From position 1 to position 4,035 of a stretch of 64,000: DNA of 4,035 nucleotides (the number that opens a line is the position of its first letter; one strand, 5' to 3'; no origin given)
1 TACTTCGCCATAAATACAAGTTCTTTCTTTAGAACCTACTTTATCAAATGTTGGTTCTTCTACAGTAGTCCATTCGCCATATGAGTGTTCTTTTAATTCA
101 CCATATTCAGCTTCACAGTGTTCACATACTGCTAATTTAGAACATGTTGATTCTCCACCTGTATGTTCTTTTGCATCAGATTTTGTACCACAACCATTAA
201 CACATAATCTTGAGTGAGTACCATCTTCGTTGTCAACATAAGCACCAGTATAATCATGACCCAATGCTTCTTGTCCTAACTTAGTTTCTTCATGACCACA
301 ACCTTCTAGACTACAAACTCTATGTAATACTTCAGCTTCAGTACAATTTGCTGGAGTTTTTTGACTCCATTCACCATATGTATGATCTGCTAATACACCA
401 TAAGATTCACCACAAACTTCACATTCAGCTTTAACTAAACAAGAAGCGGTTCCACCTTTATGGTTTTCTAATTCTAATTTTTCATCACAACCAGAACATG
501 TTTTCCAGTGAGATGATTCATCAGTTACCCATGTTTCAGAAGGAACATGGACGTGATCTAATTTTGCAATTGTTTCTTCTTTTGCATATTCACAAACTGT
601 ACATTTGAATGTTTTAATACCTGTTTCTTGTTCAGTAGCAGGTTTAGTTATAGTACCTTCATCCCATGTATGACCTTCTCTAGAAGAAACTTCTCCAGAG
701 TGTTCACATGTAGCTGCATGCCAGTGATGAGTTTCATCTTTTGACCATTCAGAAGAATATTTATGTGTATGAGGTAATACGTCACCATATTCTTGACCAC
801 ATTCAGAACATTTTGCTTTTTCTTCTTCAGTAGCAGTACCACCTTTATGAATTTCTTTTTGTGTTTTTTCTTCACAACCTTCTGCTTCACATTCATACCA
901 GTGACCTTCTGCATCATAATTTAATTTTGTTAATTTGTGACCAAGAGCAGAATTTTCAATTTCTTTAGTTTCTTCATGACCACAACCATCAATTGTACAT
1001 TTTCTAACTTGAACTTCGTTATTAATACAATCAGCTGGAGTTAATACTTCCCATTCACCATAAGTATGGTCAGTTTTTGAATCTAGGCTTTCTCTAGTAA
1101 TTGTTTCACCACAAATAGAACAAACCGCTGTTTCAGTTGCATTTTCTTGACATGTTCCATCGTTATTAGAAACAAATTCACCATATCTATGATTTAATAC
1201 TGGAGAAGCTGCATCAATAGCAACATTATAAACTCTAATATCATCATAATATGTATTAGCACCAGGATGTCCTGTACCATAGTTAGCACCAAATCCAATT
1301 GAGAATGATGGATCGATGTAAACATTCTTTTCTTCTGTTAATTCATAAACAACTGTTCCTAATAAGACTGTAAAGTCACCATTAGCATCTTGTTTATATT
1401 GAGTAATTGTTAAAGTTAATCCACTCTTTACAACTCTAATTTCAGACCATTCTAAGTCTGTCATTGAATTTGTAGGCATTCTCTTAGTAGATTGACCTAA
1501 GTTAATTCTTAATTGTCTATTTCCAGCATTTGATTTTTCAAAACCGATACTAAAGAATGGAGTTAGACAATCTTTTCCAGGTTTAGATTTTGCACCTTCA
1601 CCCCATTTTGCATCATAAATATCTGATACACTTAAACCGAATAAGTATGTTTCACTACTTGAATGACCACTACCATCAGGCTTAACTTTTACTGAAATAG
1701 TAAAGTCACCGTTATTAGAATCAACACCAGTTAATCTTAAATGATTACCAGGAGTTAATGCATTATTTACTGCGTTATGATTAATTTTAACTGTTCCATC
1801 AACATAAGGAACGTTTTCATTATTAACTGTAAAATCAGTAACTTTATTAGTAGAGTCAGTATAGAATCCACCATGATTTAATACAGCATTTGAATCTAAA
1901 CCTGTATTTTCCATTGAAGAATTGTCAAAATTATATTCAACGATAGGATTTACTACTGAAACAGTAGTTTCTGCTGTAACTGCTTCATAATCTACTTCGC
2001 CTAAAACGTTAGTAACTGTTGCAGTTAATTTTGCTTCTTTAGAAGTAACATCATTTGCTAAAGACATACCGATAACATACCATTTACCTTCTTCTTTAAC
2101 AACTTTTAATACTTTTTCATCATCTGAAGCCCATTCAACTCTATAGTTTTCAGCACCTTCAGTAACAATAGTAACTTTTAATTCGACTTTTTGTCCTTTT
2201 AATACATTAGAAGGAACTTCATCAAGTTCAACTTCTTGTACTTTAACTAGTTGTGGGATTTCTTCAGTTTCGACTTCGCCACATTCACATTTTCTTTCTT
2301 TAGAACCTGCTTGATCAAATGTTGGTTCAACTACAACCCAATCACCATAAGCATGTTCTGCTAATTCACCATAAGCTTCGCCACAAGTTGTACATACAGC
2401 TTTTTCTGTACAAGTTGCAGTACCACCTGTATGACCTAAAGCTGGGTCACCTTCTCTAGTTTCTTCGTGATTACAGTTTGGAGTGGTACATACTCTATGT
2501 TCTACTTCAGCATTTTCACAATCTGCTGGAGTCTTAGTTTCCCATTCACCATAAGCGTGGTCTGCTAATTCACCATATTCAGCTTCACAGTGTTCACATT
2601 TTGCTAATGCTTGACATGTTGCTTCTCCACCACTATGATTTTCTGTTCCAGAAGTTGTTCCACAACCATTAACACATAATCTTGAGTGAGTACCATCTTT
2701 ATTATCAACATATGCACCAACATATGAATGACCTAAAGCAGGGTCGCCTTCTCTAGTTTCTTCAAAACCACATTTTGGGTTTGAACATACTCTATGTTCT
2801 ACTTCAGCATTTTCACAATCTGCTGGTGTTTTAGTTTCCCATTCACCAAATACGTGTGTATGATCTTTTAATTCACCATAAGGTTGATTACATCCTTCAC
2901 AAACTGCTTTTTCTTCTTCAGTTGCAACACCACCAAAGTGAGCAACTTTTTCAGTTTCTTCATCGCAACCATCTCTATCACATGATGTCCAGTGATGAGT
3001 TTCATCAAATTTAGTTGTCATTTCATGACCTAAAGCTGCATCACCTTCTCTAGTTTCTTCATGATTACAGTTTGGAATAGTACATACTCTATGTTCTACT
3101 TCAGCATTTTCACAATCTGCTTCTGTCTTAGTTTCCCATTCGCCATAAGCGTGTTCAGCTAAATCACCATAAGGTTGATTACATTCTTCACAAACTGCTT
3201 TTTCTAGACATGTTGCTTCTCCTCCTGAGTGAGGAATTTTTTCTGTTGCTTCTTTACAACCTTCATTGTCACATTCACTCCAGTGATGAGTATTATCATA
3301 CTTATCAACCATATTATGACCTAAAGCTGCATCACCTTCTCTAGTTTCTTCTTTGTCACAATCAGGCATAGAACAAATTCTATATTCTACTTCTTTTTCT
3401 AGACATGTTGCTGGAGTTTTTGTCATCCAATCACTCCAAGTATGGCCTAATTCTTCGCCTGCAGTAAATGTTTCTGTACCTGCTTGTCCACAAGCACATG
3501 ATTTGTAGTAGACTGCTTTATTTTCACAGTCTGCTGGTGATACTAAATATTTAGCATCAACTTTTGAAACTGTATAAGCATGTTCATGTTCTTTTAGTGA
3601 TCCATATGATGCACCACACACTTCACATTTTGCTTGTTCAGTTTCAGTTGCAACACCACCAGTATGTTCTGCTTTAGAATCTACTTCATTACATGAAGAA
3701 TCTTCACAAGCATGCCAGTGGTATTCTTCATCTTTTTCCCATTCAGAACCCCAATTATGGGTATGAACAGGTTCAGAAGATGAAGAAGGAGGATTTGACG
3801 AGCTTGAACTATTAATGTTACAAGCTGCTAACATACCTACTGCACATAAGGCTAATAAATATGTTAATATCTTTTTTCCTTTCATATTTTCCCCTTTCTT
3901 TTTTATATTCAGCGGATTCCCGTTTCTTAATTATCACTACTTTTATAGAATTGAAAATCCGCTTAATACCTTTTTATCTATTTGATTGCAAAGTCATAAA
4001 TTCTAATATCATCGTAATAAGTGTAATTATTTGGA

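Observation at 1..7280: Two giant paralogous Cys/His-rich tandem-repeat lipoproteins (Big_2 + LamG modules) inside a glycan-utilisation operon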

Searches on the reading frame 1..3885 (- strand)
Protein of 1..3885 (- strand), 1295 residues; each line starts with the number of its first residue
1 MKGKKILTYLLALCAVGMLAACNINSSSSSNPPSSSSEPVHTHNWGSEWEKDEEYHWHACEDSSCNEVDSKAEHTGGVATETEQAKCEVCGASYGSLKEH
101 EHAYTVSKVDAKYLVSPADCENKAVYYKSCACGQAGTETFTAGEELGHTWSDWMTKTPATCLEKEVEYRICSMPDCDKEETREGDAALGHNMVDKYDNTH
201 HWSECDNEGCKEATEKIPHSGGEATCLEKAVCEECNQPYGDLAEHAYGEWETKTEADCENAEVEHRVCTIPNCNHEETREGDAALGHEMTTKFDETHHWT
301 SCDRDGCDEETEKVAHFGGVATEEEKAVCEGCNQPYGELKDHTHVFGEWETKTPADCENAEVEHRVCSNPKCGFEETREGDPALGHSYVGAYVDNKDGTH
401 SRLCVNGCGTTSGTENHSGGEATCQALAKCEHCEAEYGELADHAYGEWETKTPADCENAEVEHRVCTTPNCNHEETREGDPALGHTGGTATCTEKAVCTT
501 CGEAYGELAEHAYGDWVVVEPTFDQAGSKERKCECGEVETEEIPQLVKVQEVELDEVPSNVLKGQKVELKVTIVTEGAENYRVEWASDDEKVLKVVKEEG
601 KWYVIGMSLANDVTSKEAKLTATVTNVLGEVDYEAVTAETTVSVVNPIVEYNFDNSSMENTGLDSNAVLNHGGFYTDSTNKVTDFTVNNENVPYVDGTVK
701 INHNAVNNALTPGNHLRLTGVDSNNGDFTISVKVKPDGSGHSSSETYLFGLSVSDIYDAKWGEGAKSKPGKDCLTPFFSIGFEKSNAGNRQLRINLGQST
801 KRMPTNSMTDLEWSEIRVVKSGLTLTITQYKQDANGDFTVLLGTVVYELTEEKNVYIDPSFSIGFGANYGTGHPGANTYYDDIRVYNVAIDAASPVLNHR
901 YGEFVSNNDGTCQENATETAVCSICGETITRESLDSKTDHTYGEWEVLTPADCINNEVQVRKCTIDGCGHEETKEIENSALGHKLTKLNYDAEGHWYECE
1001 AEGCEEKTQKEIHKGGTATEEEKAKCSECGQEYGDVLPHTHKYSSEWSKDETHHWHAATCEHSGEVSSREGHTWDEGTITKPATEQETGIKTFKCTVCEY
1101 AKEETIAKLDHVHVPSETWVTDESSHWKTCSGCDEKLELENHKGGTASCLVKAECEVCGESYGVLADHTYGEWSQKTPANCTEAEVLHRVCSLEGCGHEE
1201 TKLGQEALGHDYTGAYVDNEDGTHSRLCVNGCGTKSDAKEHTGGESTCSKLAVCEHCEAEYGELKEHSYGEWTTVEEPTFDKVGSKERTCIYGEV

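Call 5: search_protein_families(library=pfam, proteins=[window:1-3885:-], max_evalue=0.01)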
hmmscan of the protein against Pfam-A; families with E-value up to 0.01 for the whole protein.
window:1-3885:- (1295 aa): 2 families
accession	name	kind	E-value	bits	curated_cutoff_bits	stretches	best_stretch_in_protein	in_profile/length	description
PF14279.12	HNH_5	-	0.003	17.9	27.5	0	218-244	20-48/56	HNH endonuclease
PF07535.18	zf-DBF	-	0.0046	17.4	24.8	0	232-247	6-21/45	DBF zinc finger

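Call 7: search_protein_families(library=ncbifam, proteins=[window:1-3885:-], max_evalue=0.01)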
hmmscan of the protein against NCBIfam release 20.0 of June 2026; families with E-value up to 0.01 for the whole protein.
window:1-3885:- (1295 aa): 1 family
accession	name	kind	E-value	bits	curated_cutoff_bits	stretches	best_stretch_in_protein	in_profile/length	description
TIGR04138.1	Plancto_Ver_chp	hypoth_equivalog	0.00076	19.5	60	0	412-455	37-78/123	Minf_1886 family protein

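Call 8: search_solved_structures(query=window:1-3885:-, max_evalue=1, show_alignments=2)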
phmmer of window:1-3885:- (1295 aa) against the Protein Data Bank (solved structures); distinct sequences matched with E-value up to 1: 0.

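Call 35: find_related_loci(query=window:1-3885:-, collection=genome_contigs, flank=10000)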
Query window:1-3885:- (1295 aa) in genome_contigs; peptide patterns used: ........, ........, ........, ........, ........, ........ (x = any residue, [..] = any of these).
21 stretches matched a pattern; 5 encode a relative of the query (tblastn E <= 1e-3); 5 distinct loci.
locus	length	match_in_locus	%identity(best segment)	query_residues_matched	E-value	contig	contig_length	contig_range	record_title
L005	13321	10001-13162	27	38-1290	1e-18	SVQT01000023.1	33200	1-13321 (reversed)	MAG: Oscillospiraceae bacterium isolate SIG624 NODE_6605_length_33200_cov_1.842833, whole genome shotgun sequence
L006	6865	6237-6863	31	29-1272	3e-16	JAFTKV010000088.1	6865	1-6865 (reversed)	MAG: Clostridia bacterium isolate RGIG3910 Roe_deer_Cecum-2__c172606, whole genome shotgun sequence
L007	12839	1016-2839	29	52-1290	7e-14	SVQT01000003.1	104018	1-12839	MAG: Oscillospiraceae bacterium isolate SIG624 NODE_964_length_104018_cov_1.978487, whole genome shotgun sequence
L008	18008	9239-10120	25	2-1171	2e-9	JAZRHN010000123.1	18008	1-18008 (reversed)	MAG: Christensenellaceae bacterium isolate T1900045480_YK20190174.MAGScoT_cleanbin_000085 SGB_7316_k141_3687495, whole g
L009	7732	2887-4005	29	4-1170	2e-8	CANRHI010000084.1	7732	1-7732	MAG: uncultured Clostridia bacterium isolate Lapin-033__bin51 genome assembly, contig: Lapin-033__NODE_7864_length_7732_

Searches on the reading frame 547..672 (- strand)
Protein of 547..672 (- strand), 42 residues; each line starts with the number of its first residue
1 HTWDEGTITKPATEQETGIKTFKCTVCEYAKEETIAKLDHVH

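Call 75: search_protein_families(library=pfam, proteins=[window:547-672:-], max_evalue=10)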
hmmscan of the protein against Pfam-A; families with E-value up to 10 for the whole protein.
seq(42 aa): 1 family
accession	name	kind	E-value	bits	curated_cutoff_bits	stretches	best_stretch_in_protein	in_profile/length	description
PF13465.12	zf-H2C2_2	-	0.087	13.7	40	1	16-30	9-23/26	Zinc-finger double domain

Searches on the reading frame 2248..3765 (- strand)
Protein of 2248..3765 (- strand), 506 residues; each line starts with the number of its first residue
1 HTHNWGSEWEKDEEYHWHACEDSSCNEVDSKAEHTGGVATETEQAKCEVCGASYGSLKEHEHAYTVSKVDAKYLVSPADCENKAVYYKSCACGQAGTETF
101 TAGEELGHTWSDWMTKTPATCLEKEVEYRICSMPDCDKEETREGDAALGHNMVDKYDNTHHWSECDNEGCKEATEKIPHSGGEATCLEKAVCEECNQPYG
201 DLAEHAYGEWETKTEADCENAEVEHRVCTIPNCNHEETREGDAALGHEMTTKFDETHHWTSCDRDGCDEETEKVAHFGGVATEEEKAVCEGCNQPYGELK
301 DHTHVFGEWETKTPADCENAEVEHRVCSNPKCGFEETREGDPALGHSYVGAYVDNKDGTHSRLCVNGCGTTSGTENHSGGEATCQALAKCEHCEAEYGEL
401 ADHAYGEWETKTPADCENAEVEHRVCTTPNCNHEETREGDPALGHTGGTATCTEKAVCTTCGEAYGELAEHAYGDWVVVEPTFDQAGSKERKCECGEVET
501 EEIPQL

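Call 13: find_homologous_proteins(query=window:2248-3765:-, max_evalue=0.001)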
Query seq(506 aa) (506 aa): 3261 proteins with E <= 0.001 among 8000 candidates; the best 120 are listed.
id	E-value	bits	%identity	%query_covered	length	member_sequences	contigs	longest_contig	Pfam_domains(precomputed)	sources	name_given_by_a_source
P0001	5.8e-107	377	54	65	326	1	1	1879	-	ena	-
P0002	7.9e-101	357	56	48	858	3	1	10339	-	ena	-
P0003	1.1e-95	340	55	48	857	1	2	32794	-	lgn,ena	-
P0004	1.7e-93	332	53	56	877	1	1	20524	-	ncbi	-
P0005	1.3e-92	329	59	48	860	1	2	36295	-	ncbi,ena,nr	ncbi:MAG: hypothetical protein IJX58_03235 [Clostridia bacterium]|nr:hypothetical protein [Clostridi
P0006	2.0e-92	329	57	49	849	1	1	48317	PF24517.3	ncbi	-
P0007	8.2e-80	287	37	45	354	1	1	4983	-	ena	-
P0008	1.9e-78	283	61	48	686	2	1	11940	-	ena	-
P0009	1.0e-77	280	57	48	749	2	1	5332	-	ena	-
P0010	4.5e-76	275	41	73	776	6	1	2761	-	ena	-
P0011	5.0e-76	275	60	48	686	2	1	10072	-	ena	-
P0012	1.5e-74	270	30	92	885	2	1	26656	-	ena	-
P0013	1.9e-74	269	46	50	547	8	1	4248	-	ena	-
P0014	3.0e-74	269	42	71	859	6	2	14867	PF16738.11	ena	-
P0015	3.5e-72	262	38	74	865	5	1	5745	PF16738.11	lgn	-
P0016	4.8e-72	262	29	99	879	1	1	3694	PF09479.17,PF00395.26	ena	-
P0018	6.3e-70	255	29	98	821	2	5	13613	PF00963.25,PF16459.12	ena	-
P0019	6.2e-66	241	33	95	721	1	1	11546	PF00404.25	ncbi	-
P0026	1.5e-57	214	32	88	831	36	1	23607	PF16459.12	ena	-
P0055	4.9e-52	196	34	39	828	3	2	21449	PF27618.1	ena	-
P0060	1.2e-51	194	30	70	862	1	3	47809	PF09479.17,PF00963.25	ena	-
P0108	2.1e-49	187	30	95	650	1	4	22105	-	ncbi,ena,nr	ncbi:MAG: hypothetical protein IJX78_03045 [Bacilli bacterium]|nr:hypothetical protein [Bacilli bact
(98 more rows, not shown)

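Call 14: search_protein_families(library=pfam, proteins=[P0018, P0026, P0016, P0060, P0019, P0014, P0006, P0055], max_evalue=0.001)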
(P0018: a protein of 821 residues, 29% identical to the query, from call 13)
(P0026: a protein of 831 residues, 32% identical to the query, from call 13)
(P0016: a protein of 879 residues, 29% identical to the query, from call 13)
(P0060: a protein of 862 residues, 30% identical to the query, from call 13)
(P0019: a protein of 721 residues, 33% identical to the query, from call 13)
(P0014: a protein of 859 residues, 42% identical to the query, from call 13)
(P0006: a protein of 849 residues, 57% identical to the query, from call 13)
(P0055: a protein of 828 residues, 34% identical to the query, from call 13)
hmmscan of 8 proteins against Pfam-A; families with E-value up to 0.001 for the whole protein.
P0018 (821 aa): 4 families
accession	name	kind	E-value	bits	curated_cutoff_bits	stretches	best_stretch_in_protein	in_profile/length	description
PF00963.24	Cohesin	-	1.1e-08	35.8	24.1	1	26-146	3-139/139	Cohesin domain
PF16459.11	Phage_TAC_13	-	1.8e-06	28.7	28.8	0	193-241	35-81/98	Phage tail assembly chaperone, TAC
PF07550.17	Shr-like_HID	-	0.00015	22.7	22.3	1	709-779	12-80/82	Heme-binding protein Shr-like, Hb-interacting domain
PF03442.20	CBM_X2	-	0.00083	19.8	28.9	0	714-776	19-80/83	Carbohydrate binding domain X2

P0026 (831 aa): 1 family
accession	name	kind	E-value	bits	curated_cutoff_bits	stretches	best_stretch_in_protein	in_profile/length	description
PF16459.11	Phage_TAC_13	-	2.1e-07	31.6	28.8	0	522-558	45-81/98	Phage tail assembly chaperone, TAC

P0016 (879 aa): 3 families
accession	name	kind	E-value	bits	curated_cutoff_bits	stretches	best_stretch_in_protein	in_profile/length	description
PF00395.25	SLH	-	1.6e-28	98.8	20.8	3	760-803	1-44/44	S-layer homology domain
PF09479.16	Flg_new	-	6.2e-12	45.9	27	1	630-693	1-64/65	Listeria-Bacteroides repeat domain (List_Bact_rpt)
PF14922.11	FWWh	-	0.00013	22.3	25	0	254-281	86-113/150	Protein of unknown function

P0060 (862 aa): 3 families
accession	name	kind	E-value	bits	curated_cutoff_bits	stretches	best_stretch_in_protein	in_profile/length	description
PF00963.24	Cohesin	-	1.7e-11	44.9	24.1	1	29-153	3-138/139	Cohesin domain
PF09479.16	Flg_new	-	7.3e-10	39.3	27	1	161-227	1-64/65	Listeria-Bacteroides repeat domain (List_Bact_rpt)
PF07550.17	Shr-like_HID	-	7.7e-05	23.6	22.3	1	749-819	12-80/82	Heme-binding protein Shr-like, Hb-interacting domain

P0019 (721 aa): 3 families
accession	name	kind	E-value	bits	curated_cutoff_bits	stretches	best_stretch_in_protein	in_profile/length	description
PF00404.24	Dockerin_1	-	2.1e-16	60.3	22.9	1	658-713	2-57/57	Dockerin type I domain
PF00036.39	EF-hand_1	-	7.6e-05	22.4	25.4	0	690-708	7-25/29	EF hand domain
PF13202.12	EF-hand_5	-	8.3e-05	22.3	25.9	0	659-669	9-19/25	EF hand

P0014 (859 aa): 1 family
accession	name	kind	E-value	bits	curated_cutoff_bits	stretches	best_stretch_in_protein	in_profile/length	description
PF16738.10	CBM26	-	7.9e-14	52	28.1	1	664-730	2-68/70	Starch-binding module 26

P0006 (849 aa): 0 families

P0055 (828 aa): 1 family
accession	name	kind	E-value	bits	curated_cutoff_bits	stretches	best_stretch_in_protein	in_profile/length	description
PF16459.11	Phage_TAC_13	-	0.00024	21.9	28.8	0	571-598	50-77/98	Phage tail assembly chaperone, TAC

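Call 62: find_encoding_contigs(protein=P0005, flank=8000, max_places=2)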
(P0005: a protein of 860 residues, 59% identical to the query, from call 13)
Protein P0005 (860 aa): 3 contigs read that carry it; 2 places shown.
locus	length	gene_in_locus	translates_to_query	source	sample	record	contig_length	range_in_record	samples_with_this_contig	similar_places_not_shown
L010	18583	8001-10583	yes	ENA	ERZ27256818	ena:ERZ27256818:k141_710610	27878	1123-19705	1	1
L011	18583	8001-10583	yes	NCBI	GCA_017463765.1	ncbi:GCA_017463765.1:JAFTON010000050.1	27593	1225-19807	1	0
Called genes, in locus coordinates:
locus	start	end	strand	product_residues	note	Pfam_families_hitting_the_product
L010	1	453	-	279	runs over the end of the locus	PF03079:ARD (weak), PF02311:AraC_binding, PF07883:Cupin_2, PF00165:HTH_AraC (faint), PF12833:HTH_18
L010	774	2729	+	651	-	PF02368:Big_2 (weak), PF26182:Ig_NUP210_5th (faint), PF21461:HL_N-beta (faint), PF02368:Big_2 (weak)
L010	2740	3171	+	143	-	-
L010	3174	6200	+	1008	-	PF01915:Glyco_hydro_3_C, PF14310:Fn3-like, PF00933:Glyco_hydro_3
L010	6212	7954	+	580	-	-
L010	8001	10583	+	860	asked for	-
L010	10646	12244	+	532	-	PF03629:SASA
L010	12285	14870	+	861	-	-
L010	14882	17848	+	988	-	PF03629:SASA, PF05448:AXE1 (faint)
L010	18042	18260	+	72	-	-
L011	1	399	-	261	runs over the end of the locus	PF03079:ARD (weak), PF02311:AraC_binding, PF07883:Cupin_2, PF00165:HTH_AraC (faint), PF12833:HTH_18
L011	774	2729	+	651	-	PF02368:Big_2 (weak), PF26182:Ig_NUP210_5th (faint), PF21461:HL_N-beta (faint), PF02368:Big_2 (weak)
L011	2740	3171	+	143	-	-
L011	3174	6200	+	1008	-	PF01915:Glyco_hydro_3_C, PF14310:Fn3-like, PF00933:Glyco_hydro_3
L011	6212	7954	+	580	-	-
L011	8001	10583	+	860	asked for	-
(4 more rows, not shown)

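Call 63: find_encoding_contigs(protein=P0108, flank=8000, max_places=2)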
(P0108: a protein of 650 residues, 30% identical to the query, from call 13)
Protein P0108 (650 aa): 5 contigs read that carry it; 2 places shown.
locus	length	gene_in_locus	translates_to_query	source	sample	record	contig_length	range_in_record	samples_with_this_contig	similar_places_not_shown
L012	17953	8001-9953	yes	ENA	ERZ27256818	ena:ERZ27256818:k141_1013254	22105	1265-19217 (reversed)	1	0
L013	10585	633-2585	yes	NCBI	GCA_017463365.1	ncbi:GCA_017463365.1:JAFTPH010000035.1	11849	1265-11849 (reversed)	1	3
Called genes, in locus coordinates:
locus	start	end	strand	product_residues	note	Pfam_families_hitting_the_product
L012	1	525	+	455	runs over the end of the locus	PF03606:DcuC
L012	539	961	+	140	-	PF02698:DUF218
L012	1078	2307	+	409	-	-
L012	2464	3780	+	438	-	PF13173:AAA_14, PF13635:DUF4143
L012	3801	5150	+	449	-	PF01554:MatE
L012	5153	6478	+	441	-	PF01546:Peptidase_M20 (weak), PF04389:Peptidase_M28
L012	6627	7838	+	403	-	PF13310:Virulence_RhuM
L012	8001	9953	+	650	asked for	-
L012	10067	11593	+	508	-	PF07556:DUF1538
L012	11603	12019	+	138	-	-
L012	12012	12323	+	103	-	PF00543:P-II (weak)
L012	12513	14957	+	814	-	PF21370:PAS_GdpP, PF24898:GGDEF_GdpP, PF01368:DHH, PF02272:DHHA1, PF01281:Ribosomal_L9_N, PF03948:Ribosomal_L9_C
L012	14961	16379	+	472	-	PF00772:DnaB, PF13481:AAA_25, PF03796:DnaB_C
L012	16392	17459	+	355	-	PF03462:PCRF, PF00472:RF-1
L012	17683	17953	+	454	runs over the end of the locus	PF13173:AAA_14, PF13635:DUF4143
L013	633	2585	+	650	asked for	-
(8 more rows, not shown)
